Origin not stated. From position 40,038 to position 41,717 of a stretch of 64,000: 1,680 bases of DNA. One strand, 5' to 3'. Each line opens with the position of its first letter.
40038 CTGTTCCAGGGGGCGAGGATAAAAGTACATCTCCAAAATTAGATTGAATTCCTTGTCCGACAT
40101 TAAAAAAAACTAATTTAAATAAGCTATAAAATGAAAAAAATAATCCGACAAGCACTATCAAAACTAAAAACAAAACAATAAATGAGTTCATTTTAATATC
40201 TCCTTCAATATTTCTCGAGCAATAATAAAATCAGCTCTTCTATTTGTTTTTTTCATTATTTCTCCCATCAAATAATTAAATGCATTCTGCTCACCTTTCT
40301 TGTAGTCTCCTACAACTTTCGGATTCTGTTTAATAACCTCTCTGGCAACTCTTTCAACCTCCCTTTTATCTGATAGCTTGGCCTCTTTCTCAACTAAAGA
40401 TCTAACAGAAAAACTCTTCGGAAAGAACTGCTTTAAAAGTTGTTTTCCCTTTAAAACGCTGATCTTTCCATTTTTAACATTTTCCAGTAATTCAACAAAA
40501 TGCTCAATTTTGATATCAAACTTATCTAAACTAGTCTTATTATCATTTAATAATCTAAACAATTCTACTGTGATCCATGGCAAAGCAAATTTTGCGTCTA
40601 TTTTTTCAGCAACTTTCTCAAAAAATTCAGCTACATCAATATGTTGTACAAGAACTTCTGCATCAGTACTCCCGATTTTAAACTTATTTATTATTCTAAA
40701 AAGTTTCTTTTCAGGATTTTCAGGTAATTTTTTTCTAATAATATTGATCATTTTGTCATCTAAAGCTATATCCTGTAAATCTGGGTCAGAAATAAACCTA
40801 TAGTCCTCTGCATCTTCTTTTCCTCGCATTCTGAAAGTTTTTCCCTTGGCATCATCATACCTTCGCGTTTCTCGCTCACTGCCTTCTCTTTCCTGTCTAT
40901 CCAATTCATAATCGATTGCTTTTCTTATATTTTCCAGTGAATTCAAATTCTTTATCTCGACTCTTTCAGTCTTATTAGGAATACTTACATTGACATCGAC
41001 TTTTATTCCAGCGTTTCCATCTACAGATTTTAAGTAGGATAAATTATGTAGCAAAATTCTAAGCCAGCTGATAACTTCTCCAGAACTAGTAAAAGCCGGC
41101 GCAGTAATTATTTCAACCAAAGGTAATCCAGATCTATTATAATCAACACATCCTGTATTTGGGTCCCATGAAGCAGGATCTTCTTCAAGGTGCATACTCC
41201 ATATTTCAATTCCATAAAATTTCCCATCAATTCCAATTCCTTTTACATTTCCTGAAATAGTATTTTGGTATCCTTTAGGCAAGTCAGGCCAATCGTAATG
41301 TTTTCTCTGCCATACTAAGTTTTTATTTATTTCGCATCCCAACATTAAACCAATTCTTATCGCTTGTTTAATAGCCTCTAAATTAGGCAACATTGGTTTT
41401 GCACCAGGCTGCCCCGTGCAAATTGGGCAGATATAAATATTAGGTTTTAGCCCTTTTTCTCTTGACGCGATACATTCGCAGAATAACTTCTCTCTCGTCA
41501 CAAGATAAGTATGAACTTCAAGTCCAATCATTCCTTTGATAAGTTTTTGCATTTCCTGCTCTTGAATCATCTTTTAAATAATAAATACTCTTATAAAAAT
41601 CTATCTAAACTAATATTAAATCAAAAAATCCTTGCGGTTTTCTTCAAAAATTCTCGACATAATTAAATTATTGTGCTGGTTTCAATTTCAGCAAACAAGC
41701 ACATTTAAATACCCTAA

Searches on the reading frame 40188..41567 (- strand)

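Call 11: search_protein_families(library=pfam, proteins=[window:40188-41567:-], max_evalue=0.00001)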
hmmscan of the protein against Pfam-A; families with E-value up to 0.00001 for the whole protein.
window:40188-41567:- (459 aa): 2 families
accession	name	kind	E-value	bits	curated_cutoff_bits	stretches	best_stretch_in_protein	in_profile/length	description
PF02934.20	GatB_N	-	1.6e-73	247.8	23.4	1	13-274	2-276/277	GatB/GatE catalytic domain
PF02637.23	GatB_Yqey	-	1.5e-32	113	27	1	314-458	1-148/148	GatB domain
